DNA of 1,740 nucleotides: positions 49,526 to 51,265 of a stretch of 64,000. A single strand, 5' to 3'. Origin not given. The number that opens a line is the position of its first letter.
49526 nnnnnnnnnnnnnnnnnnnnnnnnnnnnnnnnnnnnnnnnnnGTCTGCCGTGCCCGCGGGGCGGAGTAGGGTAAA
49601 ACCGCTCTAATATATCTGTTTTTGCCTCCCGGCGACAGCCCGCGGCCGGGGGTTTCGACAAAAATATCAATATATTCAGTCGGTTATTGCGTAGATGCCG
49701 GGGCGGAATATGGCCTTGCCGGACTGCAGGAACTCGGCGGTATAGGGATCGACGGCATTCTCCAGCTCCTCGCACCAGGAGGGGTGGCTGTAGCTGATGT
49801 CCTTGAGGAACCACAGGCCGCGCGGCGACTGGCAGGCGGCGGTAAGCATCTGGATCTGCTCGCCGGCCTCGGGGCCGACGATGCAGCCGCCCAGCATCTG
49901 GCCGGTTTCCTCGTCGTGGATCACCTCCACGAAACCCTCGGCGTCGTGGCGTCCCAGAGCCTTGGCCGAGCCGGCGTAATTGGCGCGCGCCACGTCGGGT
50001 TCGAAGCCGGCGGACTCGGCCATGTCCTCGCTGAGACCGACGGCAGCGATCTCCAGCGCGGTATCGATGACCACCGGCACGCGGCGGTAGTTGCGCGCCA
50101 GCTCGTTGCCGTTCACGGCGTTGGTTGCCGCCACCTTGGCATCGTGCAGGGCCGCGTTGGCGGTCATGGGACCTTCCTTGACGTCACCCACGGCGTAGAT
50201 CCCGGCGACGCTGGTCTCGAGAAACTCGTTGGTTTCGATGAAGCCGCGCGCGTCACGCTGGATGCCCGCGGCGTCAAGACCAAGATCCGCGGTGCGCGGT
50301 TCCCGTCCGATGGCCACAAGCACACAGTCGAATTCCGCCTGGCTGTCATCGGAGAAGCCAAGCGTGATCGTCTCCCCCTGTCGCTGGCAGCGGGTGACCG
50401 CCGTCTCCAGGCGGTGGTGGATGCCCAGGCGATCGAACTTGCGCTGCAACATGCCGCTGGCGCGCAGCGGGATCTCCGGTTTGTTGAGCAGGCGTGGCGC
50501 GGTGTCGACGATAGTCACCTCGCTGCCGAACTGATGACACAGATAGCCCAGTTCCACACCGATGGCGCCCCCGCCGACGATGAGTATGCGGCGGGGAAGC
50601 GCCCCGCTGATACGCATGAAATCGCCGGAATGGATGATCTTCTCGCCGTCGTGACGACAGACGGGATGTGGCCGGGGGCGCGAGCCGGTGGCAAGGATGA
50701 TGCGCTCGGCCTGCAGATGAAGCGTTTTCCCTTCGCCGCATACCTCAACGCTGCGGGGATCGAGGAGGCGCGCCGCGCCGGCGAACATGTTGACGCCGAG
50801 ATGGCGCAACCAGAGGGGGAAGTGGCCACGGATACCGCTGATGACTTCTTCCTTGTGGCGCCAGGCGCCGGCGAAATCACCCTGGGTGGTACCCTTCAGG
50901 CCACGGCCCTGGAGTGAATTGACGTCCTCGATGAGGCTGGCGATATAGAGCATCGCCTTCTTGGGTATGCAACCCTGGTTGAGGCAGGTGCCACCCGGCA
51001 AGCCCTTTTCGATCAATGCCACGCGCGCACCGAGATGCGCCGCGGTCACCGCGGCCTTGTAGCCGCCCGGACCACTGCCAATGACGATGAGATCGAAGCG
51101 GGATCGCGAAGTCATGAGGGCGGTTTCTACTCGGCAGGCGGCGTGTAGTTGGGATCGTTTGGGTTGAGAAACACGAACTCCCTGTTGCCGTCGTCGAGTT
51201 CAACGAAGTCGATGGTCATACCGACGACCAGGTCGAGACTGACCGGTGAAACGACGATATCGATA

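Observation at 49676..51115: Lipoamide-dehydrogenase-like flavoprotein disulfide reductase as the terminal gene of the dsr operon, in the position where Allochromatium has dsrS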

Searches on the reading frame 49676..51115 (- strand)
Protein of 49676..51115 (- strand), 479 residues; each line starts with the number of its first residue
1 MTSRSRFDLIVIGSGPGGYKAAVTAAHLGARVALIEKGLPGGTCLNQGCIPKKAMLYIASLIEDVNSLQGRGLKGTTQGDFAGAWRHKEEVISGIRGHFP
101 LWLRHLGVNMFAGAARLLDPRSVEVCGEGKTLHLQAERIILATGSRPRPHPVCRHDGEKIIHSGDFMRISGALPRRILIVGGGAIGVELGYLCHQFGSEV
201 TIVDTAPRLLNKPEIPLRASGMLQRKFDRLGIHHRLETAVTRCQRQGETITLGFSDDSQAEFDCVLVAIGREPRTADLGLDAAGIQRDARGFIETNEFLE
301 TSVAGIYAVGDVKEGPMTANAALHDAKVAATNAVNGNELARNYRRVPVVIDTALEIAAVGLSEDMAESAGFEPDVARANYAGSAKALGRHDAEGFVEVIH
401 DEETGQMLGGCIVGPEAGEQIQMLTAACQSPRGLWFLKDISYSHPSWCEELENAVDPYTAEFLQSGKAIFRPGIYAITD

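Call 4: search_protein_families(library=pfam, proteins=[window:49676-51115:-])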
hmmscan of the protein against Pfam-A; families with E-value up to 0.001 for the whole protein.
window:49676-51115:- (479 aa): 13 families
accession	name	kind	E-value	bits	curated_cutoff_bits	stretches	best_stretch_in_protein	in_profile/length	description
PF07992.20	Pyr_redox_2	-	1.7e-63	215.2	26.1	1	7-325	1-290/291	Pyridine nucleotide-disulphide oxidoreductase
PF02852.28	Pyr_redox_dim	-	3e-19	69.7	25.3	1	346-454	1-109/110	Pyridine nucleotide-disulphide oxidoreductase, dimerisation domain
PF00070.33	Pyr_redox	-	1.2e-15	58.2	22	1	176-249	1-72/82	Pyridine nucleotide-disulphide oxidoreductase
PF13738.12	Pyr_redox_3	-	3e-14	53.4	30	1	133-310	122-305/305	Pyridine nucleotide-disulphide oxidoreductase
PF03486.20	HI0933_like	-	2.1e-09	37.7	50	0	8-38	2-32/244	HI0933-like protein Rossmann domain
PF01134.28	GIDA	-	7.4e-09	35.6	22.1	1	8-71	1-62/391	Glucose inhibited division protein A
PF12831.13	FAD_oxidored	-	8.2e-08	32.4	27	1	8-48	1-42/416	FAD dependent oxidoreductase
PF01262.27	AlaDh_PNT_C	-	4.9e-07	29.8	23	0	169-212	23-66/214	Alanine dehydrogenase/PNT, C-terminal domain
PF13434.12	Lys_Orn_oxgnase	-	3.6e-06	26.8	21.3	1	128-201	140-215/339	L-lysine 6-monooxygenase/L-ornithine 5-monooxygenase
PF00890.30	FAD_binding_2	-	4.7e-06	26.5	20.4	1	8-40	1-33/414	FAD binding domain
PF13450.12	NAD_binding_8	-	1.7e-05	25.4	21.9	0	11-44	1-35/68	NAD(P)-binding Rossmann-like domain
PF01494.25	FAD_binding_3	-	1.7e-05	24.7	22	0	177-250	4-76/349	FAD binding domain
PF01266.30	DAO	-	0.00018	21.6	27.9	0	8-43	1-38/353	FAD dependent oxidoreductase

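Call 5: search_protein_families(library=ncbifam, proteins=[window:49676-51115:-])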
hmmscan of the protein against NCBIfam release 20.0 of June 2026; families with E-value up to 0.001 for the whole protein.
window:49676-51115:- (479 aa): 76 families (the best 25 are shown)
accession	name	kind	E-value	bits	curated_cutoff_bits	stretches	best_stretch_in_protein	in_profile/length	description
TIGR01350.1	lipoamide_DH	equivalog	3e-112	375.6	408.8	1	7-456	2-452/461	dihydrolipoyl dehydrogenase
TIGR02053.1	MerA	equivalog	1.6e-80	271.4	454.45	1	7-454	1-449/465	mercury(II) reductase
NF004776.0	PRK06116.1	equivalog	4.3e-79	266.6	480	1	5-430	3-425/450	glutathione-disulfide reductase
NF004991.0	PRK06370.1-3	subfamily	2.4e-78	263.9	620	1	4-465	33-494/509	FAD-containing oxidoreductase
NF003585.0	PRK05249.1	equivalog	9.9e-76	255.2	465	1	3-449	3-448/464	Si-specific NAD(P)(+) transhydrogenase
NF005884.0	PRK07846.1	equivalog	1.3e-69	235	501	1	6-455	3-448/454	mycothione reductase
NF004947.0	PRK06292.2-5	equivalog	3.7e-69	233.8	592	1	6-455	3-455/474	dihydrolipoyl dehydrogenase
TIGR01424.1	gluta_reduc_2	equivalog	3e-68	230.4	606.05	1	7-430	3-421/446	glutathione-disulfide reductase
NF004946.0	PRK06292.2-4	subfamily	3.8e-68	230.4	634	1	6-456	3-468/487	dihydrolipoyl dehydrogenase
NF004992.0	PRK06370.1-4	equivalog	1.1e-65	221.9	629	1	5-448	3-445/459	FAD-containing oxidoreductase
NF004943.0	PRK06292.2-1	equivalog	1.2e-65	222.1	432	1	6-455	3-452/456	dihydrolipoyl dehydrogenase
TIGR03452.1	mycothione_red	equivalog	1.5e-64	218.6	635.65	1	6-454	2-448/452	mycothione reductase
NF005883.0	PRK07845.1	equivalog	1.8e-63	215.1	479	1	9-429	5-430/466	NAD(P)H-quinone dehydrogenase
NF005572.0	PRK07251.1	equivalog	2.4e-63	214.4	537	1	6-453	3-434/438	FAD-containing oxidoreductase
NF004945.0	PRK06292.2-3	equivalog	7.5e-63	213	494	1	6-451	3-445/457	dihydrolipoyl dehydrogenase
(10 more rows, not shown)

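Call 7: find_homologous_proteins(query=window:49676-51115:-, max_evalue=1e-30)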
Query window:49676-51115:- (479 aa): 6978 proteins with E <= 1e-30 among 8000 candidates; the best 120 are listed.
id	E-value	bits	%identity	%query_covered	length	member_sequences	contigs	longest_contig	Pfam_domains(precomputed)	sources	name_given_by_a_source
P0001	0.0e+0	1040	96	100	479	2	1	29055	PF13450.13,PF07992.21,PF00070.34,PF03486.21,PF01134.29,PF12831.14,PF01266.31,PF13434.13,PF00890.31,PF02852.29,PF13738.13,PF01262.28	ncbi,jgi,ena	-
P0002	4.2e-264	895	82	100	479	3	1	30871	PF01266.31,PF13450.13,PF00890.31,PF02852.29,PF07992.21,PF00070.34,PF13738.13,PF03486.21,PF01134.29,PF12831.14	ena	-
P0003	4.8e-214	730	70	99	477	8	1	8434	PF13450.13,PF07992.21,PF00070.34,PF03486.21,PF01134.29,PF01494.26,PF12831.14,PF01266.31,PF00890.31,PF02852.29,PF13738.13,PF01262.28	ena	-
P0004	8.5e-214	729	68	99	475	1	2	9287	PF01266.31,PF13450.13,PF00890.31,PF02852.29,PF07992.21,PF00070.34,PF13738.13,PF03486.21,PF01134.29,PF01494.26,PF12831.14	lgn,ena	-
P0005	2.4e-213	727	67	98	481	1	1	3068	PF01266.31,PF00890.31,PF02852.29,PF07992.21,PF00070.34,PF13738.13,PF03486.21,PF01134.29,PF12831.14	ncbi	-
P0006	1.1e-212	725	67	99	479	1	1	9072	PF01266.31,PF00890.31,PF02852.29,PF07992.21,PF00070.34,PF13738.13,PF03486.21,PF01134.29,PF12831.14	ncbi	-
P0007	2.2e-208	711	66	99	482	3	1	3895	PF01266.31,PF13450.13,PF00890.31,PF02852.29,PF07992.21,PF00070.34,PF13738.13,PF03486.21,PF01134.29,PF12831.14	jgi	-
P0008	9.2e-208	709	66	100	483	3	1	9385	PF13450.13,PF07992.21,PF00070.34,PF03486.21,PF01134.29,PF01494.26,PF12831.14,PF01266.31,PF01593.31,PF00890.31,PF02852.29,PF13738.13,PF01262.28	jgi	jgi:dihydrolipoamide dehydrogenase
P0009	7.6e-207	706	66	98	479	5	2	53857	PF01266.31,PF13450.13,PF00890.31,PF02852.29,PF07992.21,PF00070.34,PF13738.13,PF03486.21,PF01134.29,PF01494.26,PF12831.14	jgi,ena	-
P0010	2.2e-206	704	66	98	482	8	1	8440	PF01266.31,PF00890.31,PF02852.29,PF07992.21,PF00070.34,PF13738.13,PF03486.21,PF01134.29,PF12831.14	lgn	-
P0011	6.5e-206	703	65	99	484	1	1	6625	PF13434.13,PF00890.31,PF02852.29,PF07992.21,PF00070.34,PF13738.13,PF03486.21,PF01134.29,PF12831.14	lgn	-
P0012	7.5e-206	703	68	98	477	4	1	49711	PF01266.31,PF00890.31,PF02852.29,PF07992.21,PF00070.34,PF13738.13,PF03486.21,PF01134.29,PF12831.14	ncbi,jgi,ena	-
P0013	3.2e-205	701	64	99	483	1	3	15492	PF13450.13,PF07992.21,PF00070.34,PF03486.21,PF01134.29,PF12831.14,PF01266.31,PF13434.13,PF00890.31,PF02852.29,PF13738.13,PF01262.28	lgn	-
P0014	1.5e-203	695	65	99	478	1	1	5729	PF13450.13,PF07992.21,PF00070.34,PF03486.21,PF01134.29,PF01494.26,PF12831.14,PF01266.31,PF00890.31,PF02852.29,PF13738.13,PF01262.28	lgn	-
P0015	1.5e-203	695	64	100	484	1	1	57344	PF13450.13,PF07992.21,PF00070.34,PF03486.21,PF01134.29,PF01494.26,PF12831.14,PF01946.24,PF00890.31,PF02852.29,PF13738.13,PF01262.28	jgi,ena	-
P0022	1.8e-199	682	64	99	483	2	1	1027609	PF00890.31,PF02852.29,PF07992.21,PF00070.34,PF13738.13,PF03486.21,PF01134.29,PF12831.14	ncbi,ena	-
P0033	1.1e-196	672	62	99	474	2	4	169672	PF01266.31,PF00890.31,PF02852.29,PF07992.21,PF00070.34,PF13738.13,PF03486.21,PF01134.29,PF12831.14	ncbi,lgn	-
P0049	4.0e-193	661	62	99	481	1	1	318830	PF13450.13,PF07992.21,PF00070.34,PF03486.21,PF01134.29,PF01494.26,PF12831.14,PF01266.31,PF00890.31,PF02852.29,PF13738.13,PF01262.28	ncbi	-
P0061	7.9e-191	653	63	99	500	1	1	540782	PF13450.13,PF00890.31,PF02852.29,PF07992.21,PF00070.34,PF13738.13,PF03486.21,PF01262.28,PF01134.29,PF01494.26,PF12831.14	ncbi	-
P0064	1.9e-190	652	62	98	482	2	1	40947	PF00890.31,PF02852.29,PF07992.21,PF00070.34,PF13738.13,PF03486.21,PF01134.29,PF12831.14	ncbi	-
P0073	3.9e-189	648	61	99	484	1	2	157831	PF01266.31,PF00890.31,PF02852.29,PF07992.21,PF00070.34,PF13738.13,PF03486.21,PF01134.29,PF12831.14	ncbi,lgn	-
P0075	4.8e-189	647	62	99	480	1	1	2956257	PF01266.31,PF13450.13,PF00890.31,PF02852.29,PF07992.21,PF00070.34,PF13738.13,PF03486.21,PF01134.29,PF01494.26,PF12831.14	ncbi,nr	ncbi:NAD(P)/FAD-dependent oxidoreductase [Ectothiorhodospiraceae bacterium 2226]|nr:NAD(P)/FAD-depen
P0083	1.8e-188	645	62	98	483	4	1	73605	PF01266.31,PF00890.31,PF02852.29,PF07992.21,PF00070.34,PF13738.13,PF03486.21,PF01134.29,PF01494.26,PF12831.14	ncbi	ncbi:MAG: dihydrolipoyl dehydrogenase family protein [Acidiferrobacteraceae bacterium]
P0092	8.3e-188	643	60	99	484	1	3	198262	PF01266.31,PF00890.31,PF02852.29,PF07992.21,PF00070.34,PF13738.13,PF03486.21,PF01134.29,PF12831.14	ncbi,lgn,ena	-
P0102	1.6e-186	639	62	98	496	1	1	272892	PF00890.31,PF02852.29,PF07992.21,PF00070.34,PF13738.13,PF03486.21,PF01134.29,PF12831.14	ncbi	ncbi:MAG: dihydrolipoyl dehydrogenase family protein [Sulfuriferula sp.]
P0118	1.6e-185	636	62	98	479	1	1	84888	PF00890.31,PF02852.29,PF07992.21,PF00070.34,PF13738.13,PF03486.21,PF01134.29,PF01494.26,PF12831.14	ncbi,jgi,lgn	-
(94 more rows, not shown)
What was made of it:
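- JGI pipelines label homologues 'dihydrolipoamide dehydrogenase' (call 7).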

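Call 10: find_related_loci(query=A1, collection=genome_contigs, flank=10000)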
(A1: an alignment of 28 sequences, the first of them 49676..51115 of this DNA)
Query A1 (479 aa) in genome_contigs; peptide patterns used: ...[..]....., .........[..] (x = any residue, [..] = any of these).
600 stretches matched a pattern (row limit reached: there are more); 600 encode a relative of the query (tblastn E <= 1e-3); the best 80 are kept; 80 distinct loci.
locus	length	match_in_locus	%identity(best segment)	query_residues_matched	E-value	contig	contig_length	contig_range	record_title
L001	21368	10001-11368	38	3-462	4e-83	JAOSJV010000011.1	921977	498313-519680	MAG: Burkholderiales bacterium isolate FR_12 FR-Burkholderiales-1_s3, whole genome shotgun sequence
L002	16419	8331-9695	36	5-454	7e-76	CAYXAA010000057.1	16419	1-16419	MAG TPA_asm: uncultured Hyphomicrobiales bacterium isolate SRP268622_co1_35 genome assembly, contig: NODE_7883_length_16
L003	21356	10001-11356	34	1-455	8e-74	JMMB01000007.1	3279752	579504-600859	Peptostreptococcaceae bacterium VA2 CY40DRAFT_scf7180000000022_quiver.5_C, whole genome shotgun sequence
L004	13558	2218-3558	35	3-449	1e-73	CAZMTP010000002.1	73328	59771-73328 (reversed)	MAG TPA_asm: uncultured bacterium isolate SRP200132_co1_748 genome assembly, contig: NODE_465_length_73328_cov_8.425709,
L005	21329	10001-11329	36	8-455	2e-73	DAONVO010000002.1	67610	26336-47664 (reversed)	MAG TPA_asm: Syntrophomonadaceae bacterium isolate AMR_MDS_4198 NODE_207_length_67610_cov_8.832818, whole genome shotgun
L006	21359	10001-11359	36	7-454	1e-72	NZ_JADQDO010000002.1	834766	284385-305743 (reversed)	Microvirga alba strain BT350 NODE_2_length_834766_cov_32.079972, whole genome shotgun sequence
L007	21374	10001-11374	34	1-454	1e-72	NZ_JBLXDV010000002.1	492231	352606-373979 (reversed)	MAG: Minwuia sp. isolate ES20-17 S20maxbin_out.039RE.5K@2, whole genome shotgun sequence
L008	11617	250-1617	34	5-454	1e-72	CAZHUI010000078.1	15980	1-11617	MAG TPA_asm: uncultured Caulobacterales bacterium isolate SRP287051_co2_170 genome assembly, contig: NODE_6746_length_15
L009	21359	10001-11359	36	9-454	1e-72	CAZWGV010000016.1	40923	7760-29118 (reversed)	MAG TPA_asm: uncultured Coriobacteriaceae bacterium isolate SRP257756_co1_55 genome assembly, contig: NODE_541_length_40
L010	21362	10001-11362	34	4-454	8e-72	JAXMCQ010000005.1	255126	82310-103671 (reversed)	MAG: Hyphomicrobiales bacterium isolate STL-PRO14 C2.27.fa-5, whole genome shotgun sequence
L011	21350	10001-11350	35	7-454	7e-72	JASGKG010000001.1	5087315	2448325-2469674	MAG: Nibricoccus sp. isolate 5N562 JMF-2111-06-0005.ont.bin.562_0, whole genome shotgun sequence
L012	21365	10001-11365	35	5-454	5e-72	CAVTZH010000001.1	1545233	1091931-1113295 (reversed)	MAG: uncultured Alphaproteobacteria bacterium isolate MFD09267.bin.2.200 genome assembly, contig: contig_10264, whole ge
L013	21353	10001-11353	35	6-454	2e-71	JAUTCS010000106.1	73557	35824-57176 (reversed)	MAG: Verrucomicrobiota bacterium JB024 k141_315438, whole genome shotgun sequence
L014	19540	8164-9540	35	1-454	4e-71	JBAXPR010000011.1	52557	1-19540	MAG: Rhodospirillaceae bacterium isolate ELA536 MAG536_11, whole genome shotgun sequence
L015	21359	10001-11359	33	6-454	2e-71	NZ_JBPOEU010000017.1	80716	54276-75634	MAG: Maritalea sp. isolate MAG_64 MAG_64_17, whole genome shotgun sequence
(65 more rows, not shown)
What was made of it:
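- Tried and rejected: The single genome_contigs scan (call 10) was wasted.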

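Call 11: find_encoding_contigs(protein=window:49676-51115:-, flank=10000, max_places=3)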
Protein window:49676-51115:- (479 aa): 8 contigs read that carry it; 3 places shown.
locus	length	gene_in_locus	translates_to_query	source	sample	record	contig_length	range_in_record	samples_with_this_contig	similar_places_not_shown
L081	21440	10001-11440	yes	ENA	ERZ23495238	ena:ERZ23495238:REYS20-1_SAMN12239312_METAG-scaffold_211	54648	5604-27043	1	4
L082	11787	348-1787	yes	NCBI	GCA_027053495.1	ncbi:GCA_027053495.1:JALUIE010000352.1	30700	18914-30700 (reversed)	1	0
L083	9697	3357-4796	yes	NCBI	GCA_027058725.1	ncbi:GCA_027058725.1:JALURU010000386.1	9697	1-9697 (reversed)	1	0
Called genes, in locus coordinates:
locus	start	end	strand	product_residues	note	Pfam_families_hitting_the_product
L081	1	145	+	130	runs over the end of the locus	PF02635:DsrE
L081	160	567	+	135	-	PF02635:DsrE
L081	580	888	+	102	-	PF04077:DsrH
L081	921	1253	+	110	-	PF04358:DsrC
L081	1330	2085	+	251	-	PF02665:Nitrate_red_gam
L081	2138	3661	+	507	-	PF13187:Fer4_9 (faint), PF13183:Fer4_8, PF13534:Fer4_17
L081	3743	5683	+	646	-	PF14691:Fer4_20, PF01266:DAO (weak), PF07992:Pyr_redox_2, PF12831:FAD_oxidored (weak), PF13450:NAD_binding_8, PF12838:Fer4_7 (weak), PF14697:Fer4_21, PF13187:Fer4_9 (weak), +5 more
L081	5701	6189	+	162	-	-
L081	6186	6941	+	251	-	PF13187:Fer4_9 (faint), PF12797:Fer4_2 (faint), PF13237:Fer4_10 (faint), PF12838:Fer4_7 (weak), PF13247:Fer4_11, PF00037:Fer4 (weak), PF12837:Fer4_6 (weak)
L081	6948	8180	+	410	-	PF03916:NrfD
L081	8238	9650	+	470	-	PF01656:CbiA, PF13500:AAA_26, PF07685:GATase_3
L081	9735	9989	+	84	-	-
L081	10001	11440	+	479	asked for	PF00890:FAD_binding_2 (weak), PF01134:GIDA (weak), PF07992:Pyr_redox_2, PF12831:FAD_oxidored, PF13434:Lys_Orn_oxgnase (weak), PF13738:Pyr_redox_3, PF00070:Pyr_redox, PF02852:Pyr_redox_dim, +4 more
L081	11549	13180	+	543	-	PF00672:HAMP, PF01590:GAF, PF13185:GAF_2, PF13492:GAF_3, PF07730:HisKA_3, PF02518:HATPase_c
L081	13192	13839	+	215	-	PF00072:Response_reg, PF00196:GerE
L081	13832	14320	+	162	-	PF00581:Rhodanese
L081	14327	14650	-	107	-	PF00717:Peptidase_S24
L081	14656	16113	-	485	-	PF13241:NAD_binding_7, PF14824:Sirohm_synth_M, PF10414:CysG_dimeriser, PF00590:TP_methylase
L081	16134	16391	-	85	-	PF00462:Glutaredoxin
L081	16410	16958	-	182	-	-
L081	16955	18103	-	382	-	-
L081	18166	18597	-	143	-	-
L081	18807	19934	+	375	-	PF02885:Glycos_trans_3N, PF00591:Glycos_transf_3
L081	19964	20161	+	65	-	-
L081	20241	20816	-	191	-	-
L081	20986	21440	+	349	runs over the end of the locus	PF21739:DUF6866_N, PF21740:DUF6866_C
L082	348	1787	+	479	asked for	PF00890:FAD_binding_2 (weak), PF01134:GIDA (weak), PF07992:Pyr_redox_2, PF12831:FAD_oxidored, PF13434:Lys_Orn_oxgnase (weak), PF13738:Pyr_redox_3, PF00070:Pyr_redox, PF02852:Pyr_redox_dim, +4 more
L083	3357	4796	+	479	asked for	PF00890:FAD_binding_2 (weak), PF01134:GIDA (weak), PF07992:Pyr_redox_2, PF12831:FAD_oxidored, PF13434:Lys_Orn_oxgnase (weak), PF13738:Pyr_redox_3, PF00070:Pyr_redox, PF02852:Pyr_redox_dim, +4 more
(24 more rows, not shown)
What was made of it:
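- A rhodanese gene lies downstream (calls 4, 11). A glutaredoxin gene is called in the identical contig L081 (call 11). Rhodanese and glutaredoxin genes are nearby (call 11).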

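Call 12: find_encoding_contigs(protein=P0075, flank=10000, max_places=3)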
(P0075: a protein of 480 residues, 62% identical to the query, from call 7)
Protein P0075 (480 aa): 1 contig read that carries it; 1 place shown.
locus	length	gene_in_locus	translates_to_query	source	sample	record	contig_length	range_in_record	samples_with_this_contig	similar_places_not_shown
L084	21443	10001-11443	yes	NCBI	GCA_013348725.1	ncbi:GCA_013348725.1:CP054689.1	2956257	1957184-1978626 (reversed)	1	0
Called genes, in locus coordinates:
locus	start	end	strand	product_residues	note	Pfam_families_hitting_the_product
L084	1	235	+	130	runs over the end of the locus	PF02635:DsrE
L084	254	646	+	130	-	PF02635:DsrE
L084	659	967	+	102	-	PF04077:DsrH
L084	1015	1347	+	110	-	PF04358:DsrC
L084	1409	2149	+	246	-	PF02665:Nitrate_red_gam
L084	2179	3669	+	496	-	PF13187:Fer4_9 (faint), PF13183:Fer4_8, PF13237:Fer4_10 (faint), PF13534:Fer4_17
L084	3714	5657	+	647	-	PF14691:Fer4_20, PF00890:FAD_binding_2 (weak), PF01266:DAO (weak), PF07992:Pyr_redox_2, PF12831:FAD_oxidored (weak), PF13450:NAD_binding_8, PF14697:Fer4_21 (weak), PF12838:Fer4_7, +5 more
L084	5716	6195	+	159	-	-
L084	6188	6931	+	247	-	PF12797:Fer4_2 (faint), PF12838:Fer4_7 (weak), PF13187:Fer4_9 (faint), PF13247:Fer4_11, PF00037:Fer4 (weak), PF12837:Fer4_6 (weak), PF13237:Fer4_10 (weak)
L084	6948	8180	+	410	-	PF03916:NrfD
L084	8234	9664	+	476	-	PF01656:CbiA, PF13500:AAA_26, PF07685:GATase_3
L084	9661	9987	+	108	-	PF01521:Fe-S_biosyn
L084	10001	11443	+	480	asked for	PF00890:FAD_binding_2 (weak), PF01134:GIDA (weak), PF01266:DAO (faint), PF07992:Pyr_redox_2, PF12831:FAD_oxidored, PF13738:Pyr_redox_3, PF00070:Pyr_redox, PF02852:Pyr_redox_dim, +3 more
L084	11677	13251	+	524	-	PF00672:HAMP, PF01590:GAF (faint), PF13185:GAF_2, PF13492:GAF_3 (weak), PF07730:HisKA_3, PF02518:HATPase_c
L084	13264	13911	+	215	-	PF00072:Response_reg, PF00196:GerE, PF08281:Sigma70_r4_2 (weak)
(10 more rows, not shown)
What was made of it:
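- In gammaproteobacteria cysG is on the other strand, beyond the regulator genes (calls 11, 12).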
